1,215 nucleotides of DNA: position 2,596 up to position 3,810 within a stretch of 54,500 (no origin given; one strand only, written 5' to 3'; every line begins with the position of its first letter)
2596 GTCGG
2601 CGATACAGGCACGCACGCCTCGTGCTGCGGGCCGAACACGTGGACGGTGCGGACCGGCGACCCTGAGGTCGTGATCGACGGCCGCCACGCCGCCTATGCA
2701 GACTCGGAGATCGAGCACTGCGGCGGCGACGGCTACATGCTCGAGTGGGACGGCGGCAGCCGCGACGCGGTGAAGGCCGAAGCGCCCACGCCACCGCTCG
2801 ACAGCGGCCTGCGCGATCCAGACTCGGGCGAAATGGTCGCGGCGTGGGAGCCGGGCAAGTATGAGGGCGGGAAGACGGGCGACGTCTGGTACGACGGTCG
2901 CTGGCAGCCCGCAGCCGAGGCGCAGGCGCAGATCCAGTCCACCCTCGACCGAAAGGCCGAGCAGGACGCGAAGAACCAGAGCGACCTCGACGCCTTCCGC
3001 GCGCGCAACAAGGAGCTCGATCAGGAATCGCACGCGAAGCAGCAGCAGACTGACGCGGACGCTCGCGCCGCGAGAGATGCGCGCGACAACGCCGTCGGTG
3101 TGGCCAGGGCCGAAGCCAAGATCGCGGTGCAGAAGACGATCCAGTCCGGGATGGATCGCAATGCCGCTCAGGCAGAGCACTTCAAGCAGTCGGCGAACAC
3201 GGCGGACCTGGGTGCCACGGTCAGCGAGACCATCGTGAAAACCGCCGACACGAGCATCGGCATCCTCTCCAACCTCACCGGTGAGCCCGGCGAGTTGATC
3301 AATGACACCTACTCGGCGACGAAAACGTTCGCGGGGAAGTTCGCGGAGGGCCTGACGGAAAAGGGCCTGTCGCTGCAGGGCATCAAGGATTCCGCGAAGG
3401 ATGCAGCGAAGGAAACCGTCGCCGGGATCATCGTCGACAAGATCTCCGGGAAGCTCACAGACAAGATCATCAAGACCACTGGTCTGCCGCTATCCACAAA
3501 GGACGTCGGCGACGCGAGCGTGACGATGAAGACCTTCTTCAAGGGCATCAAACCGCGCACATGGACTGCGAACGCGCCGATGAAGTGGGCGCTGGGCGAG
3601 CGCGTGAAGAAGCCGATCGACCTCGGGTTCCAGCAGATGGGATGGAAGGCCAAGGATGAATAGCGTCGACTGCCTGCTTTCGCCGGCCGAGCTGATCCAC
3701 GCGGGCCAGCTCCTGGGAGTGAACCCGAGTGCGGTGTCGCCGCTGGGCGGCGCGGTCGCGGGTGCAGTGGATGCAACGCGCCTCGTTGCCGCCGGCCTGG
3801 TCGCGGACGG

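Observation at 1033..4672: Translationally coupled pair: zinc-ribbon polytopic membrane protein with an embedded PAAR-like module, plus a partner ending in the same zinc ribbon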

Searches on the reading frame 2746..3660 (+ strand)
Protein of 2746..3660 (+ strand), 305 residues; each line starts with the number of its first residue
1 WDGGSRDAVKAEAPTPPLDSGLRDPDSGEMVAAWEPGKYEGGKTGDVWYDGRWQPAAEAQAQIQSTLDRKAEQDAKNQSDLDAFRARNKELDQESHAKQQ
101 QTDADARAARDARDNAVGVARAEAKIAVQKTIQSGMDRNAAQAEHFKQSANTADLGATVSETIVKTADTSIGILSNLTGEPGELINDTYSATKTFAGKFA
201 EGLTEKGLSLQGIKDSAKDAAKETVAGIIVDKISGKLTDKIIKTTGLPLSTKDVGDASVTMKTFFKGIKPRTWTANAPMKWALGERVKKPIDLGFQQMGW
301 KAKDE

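Call 47: search_protein_families(library=phrogs, proteins=[window:2776-3660:+], max_evalue=1)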
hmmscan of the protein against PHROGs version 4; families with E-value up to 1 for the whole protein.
window:2776-3660:+ (295 aa): 1 family
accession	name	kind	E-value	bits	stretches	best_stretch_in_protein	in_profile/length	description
phrog_28841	-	unknown function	0.26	12.7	0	239-268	81-110/116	-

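Call 54: search_solved_structures(query=A3, max_evalue=10, show_alignments=0)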
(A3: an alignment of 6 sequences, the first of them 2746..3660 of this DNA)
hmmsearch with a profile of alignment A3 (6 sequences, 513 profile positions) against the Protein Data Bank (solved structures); distinct sequences matched with E-value up to 10: 5.
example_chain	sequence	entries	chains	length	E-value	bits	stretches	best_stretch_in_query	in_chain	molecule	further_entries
3ono_A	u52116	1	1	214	0.79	11.5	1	402-464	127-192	Ribose/Galactose Isomerase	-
5llu_A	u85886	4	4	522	2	10.2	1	178-226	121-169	Excitatory amino acid transporter 1,Neutral amino acid transporter B(0),Excitatory amino a | Excitatory amino acid transporter 1, Neutral amino acid transporter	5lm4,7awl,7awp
5llm_A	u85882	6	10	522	2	10.2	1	178-226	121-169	Excitatory amino acid transporter 1,Neutral amino acid transporter B(0),Excitatory amino a | EAAT1 thermostabilized mutant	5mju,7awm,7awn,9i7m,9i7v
7awq_A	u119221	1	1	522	2.1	10.2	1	178-226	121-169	Excitatory amino acid transporter 1,Neutral amino acid transporter B(0),Excitatory amino a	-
3cvf_A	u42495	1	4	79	5.5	8.8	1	291-339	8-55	Homer protein homolog 3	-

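Call 55: search_protein_families(library=pfam, proteins=[window:2746-3660:+], max_evalue=0.1)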
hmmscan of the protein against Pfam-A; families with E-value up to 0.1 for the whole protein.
window:2746-3660:+ (305 aa): 0 families

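Call 56: find_related_loci(query=A3, collection=genome_contigs, flank=8000)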
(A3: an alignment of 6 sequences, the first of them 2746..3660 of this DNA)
Query A3 (305 aa) in genome_contigs; peptide patterns used: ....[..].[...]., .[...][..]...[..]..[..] (x = any residue, [..] = any of these).
31 stretches matched a pattern; 2 encode a relative of the query (tblastn E <= 1e-3); 2 distinct loci.
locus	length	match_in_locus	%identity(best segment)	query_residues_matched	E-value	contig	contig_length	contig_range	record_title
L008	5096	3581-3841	61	14-94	4e-29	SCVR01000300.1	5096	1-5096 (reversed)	MAG: Dehalococcoidia bacterium isolate GW928_bin.20 GW928_bin.20-31288, whole genome shotgun sequence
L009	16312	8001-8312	30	12-109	1e-7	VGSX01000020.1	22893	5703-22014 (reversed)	MAG: Deltaproteobacteria bacterium isolate K_DeepCast_300m_m2_247 K_DeepCast_300m_m2_247_Ga0194111_10002367, whole genom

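Call 59: search_protein_families(library=pfam, proteins=[L008:2954-5095:+], max_evalue=0.1)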
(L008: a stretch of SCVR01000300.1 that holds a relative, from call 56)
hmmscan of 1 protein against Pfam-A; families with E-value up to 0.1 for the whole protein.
L008:2954-5095:+ (714 aa): 0 families

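Call 68: search_protein_families(library=pfam, proteins=[L009:7686-9776:+, L009:9764-10615:+, L009:10570-11976:+, L009:6111-7073:+, L009:7202-7768:+, L009:3380-4036:+, L009:13852-14646:+, L008:984-2069:+, L008:331-912:+], max_evalue=0.01)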
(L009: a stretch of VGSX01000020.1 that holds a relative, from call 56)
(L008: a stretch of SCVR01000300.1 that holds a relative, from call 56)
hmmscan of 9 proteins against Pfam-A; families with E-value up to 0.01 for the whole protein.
L009:7686-9776:+ (697 aa): 0 families

L009:9764-10615:+ (284 aa): 0 families

L009:10570-11976:+ (469 aa): 7 families
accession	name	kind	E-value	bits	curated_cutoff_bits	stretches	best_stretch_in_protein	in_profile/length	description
PF12773.13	DZR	-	1.2e-15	57.8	27.3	2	417-466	1-45/45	Double zinc ribbon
PF13240.11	Zn_Ribbon_1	-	9.3e-12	44.8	25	2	417-437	2-22/23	zinc-ribbon domain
PF13248.11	Zn_ribbon_3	-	2.4e-11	43.1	27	2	447-469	4-26/26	zinc-ribbon domain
PF17032.10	Zn_ribbon_15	-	4.3e-08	34.3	28.9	0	368-390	51-73/73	zinc-ribbon family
PF24460.1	DUF7575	-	7.1e-07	28.9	28.5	1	446-465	4-23/28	Domain of unknown function (DUF7575)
PF18912.6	DZR_2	-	7.5e-06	26.1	27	1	414-465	7-55/56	Double zinc ribbon domain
PF10571.15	UPF0547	-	0.0011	19.5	29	0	417-435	3-21/26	Uncharacterised protein family UPF0547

L009:6111-7073:+ (321 aa): 0 families

L009:7202-7768:+ (189 aa): 0 families

L009:3380-4036:+ (219 aa): 9 families
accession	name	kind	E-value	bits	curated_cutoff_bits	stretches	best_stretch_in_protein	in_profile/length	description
PF13240.11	Zn_Ribbon_1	-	5.7e-12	45.5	25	2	168-189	2-23/23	zinc-ribbon domain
PF12773.13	DZR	-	6.1e-11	42.8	27.3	1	168-214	1-45/45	Double zinc ribbon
PF13248.11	Zn_ribbon_3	-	3.1e-09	36.4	27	2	195-217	4-26/26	zinc-ribbon domain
PF17032.10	Zn_ribbon_15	-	2.6e-06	28.6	28.9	0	166-186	53-73/73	zinc-ribbon family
PF24460.1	DUF7575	-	5.3e-06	26.1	28.5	1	194-217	4-27/28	Domain of unknown function (DUF7575)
PF18912.6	DZR_2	-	0.0014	18.8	27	0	167-199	23-55/56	Double zinc ribbon domain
PF24463.1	DUF7577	-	0.0023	17.9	28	0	194-217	3-26/27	Domain of unknown function (DUF7577)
PF09297.16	Zn_ribbon_NUD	-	0.0028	17.8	24.8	1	206-218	2-14/32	NADH pyrophosphatase zinc ribbon domain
PF14803.11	Zn_ribbon_Nudix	-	0.0095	16.3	25.6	0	208-218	1-11/34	Nudix N-terminal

L009:13852-14646:+ (265 aa): 4 families
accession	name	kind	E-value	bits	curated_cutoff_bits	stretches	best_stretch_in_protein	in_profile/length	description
PF13240.11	Zn_Ribbon_1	-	1.2e-05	25.3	25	1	7-29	1-23/23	zinc-ribbon domain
PF14803.11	Zn_ribbon_Nudix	-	0.00014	22.1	25.6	0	20-30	1-11/34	Nudix N-terminal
PF12773.13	DZR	-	0.00016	22.2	27.3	1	7-27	14-32/45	Double zinc ribbon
PF13248.11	Zn_ribbon_3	-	0.00041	20.2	27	1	8-28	5-25/26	zinc-ribbon domain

L008:984-2069:+ (362 aa): 0 families

L008:331-912:+ (194 aa): 9 families
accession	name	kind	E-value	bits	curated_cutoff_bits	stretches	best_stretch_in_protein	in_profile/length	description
PF00196.25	GerE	-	3e-14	52.8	23.5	1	133-188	2-57/57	Bacterial regulatory proteins, luxR family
PF13384.12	HTH_23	-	1e-06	28.8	24.6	1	137-170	6-39/50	Homeodomain-like domain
PF08281.18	Sigma70_r4_2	-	7.3e-06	26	25.7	1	133-176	10-54/54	Sigma-70, region 4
PF13551.12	HTH_29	-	5.3e-05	23.7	28.1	1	142-177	5-42/64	Winged helix-turn helix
PF13936.12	HTH_38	-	0.0014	18.8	27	1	140-169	12-41/44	Helix-turn-helix domain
PF14493.12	HTH_40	-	0.0016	19.2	27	1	139-175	3-39/89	Helix-turn-helix domain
PF04545.22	Sigma70_r4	-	0.0028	17.6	24.1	1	142-176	15-48/50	Sigma-70, region 4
PF04967.18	HTH_10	-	0.0061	16.8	23.1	0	153-176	28-51/53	HTH DNA binding domain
PF01022.26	HTH_5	-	0.0082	16.4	22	0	143-169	9-36/47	Bacterial regulatory protein, arsR family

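Call 69: search_solved_structures(query=L009:8286-9776:+, max_evalue=10, show_alignments=2)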
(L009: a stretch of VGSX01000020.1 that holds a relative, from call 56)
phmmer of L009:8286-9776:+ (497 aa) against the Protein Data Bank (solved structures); distinct sequences matched with E-value up to 10: 1.
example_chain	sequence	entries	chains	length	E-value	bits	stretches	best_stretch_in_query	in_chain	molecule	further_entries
5ejd_A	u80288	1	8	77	0.34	13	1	107-142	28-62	TqaA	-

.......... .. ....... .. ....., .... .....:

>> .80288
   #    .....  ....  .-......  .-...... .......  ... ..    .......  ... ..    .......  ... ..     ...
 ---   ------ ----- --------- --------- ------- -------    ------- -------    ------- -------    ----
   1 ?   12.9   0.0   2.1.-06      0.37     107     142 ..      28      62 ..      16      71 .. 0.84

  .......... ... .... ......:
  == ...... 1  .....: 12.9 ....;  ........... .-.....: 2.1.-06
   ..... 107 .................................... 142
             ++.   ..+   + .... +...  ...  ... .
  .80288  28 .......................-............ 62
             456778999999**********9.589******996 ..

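Call 70: find_related_loci(query=A3, collection=metagenome_contigs, flank=6000)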
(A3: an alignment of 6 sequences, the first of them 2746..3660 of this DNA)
Query A3 (305 aa) in metagenome_contigs; peptide patterns used: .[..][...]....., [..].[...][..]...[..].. (x = any residue, [..] = any of these).
70 stretches matched a pattern, but none encodes a relative of the query by tblastn (E <= 1e-3).

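Call 113: search_solved_structures(query=A6, max_evalue=10, show_alignments=2)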
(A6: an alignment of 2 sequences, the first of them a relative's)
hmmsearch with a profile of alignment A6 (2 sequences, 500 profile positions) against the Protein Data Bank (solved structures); distinct sequences matched with E-value up to 10: 2.
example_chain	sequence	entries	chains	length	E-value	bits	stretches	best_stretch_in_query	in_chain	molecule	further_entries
7pv4_A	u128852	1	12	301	0.39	12.8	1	201-231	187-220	Connector protein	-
8f5o_D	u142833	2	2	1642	0.41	12.8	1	107-269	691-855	TPR_REGION domain-containing protein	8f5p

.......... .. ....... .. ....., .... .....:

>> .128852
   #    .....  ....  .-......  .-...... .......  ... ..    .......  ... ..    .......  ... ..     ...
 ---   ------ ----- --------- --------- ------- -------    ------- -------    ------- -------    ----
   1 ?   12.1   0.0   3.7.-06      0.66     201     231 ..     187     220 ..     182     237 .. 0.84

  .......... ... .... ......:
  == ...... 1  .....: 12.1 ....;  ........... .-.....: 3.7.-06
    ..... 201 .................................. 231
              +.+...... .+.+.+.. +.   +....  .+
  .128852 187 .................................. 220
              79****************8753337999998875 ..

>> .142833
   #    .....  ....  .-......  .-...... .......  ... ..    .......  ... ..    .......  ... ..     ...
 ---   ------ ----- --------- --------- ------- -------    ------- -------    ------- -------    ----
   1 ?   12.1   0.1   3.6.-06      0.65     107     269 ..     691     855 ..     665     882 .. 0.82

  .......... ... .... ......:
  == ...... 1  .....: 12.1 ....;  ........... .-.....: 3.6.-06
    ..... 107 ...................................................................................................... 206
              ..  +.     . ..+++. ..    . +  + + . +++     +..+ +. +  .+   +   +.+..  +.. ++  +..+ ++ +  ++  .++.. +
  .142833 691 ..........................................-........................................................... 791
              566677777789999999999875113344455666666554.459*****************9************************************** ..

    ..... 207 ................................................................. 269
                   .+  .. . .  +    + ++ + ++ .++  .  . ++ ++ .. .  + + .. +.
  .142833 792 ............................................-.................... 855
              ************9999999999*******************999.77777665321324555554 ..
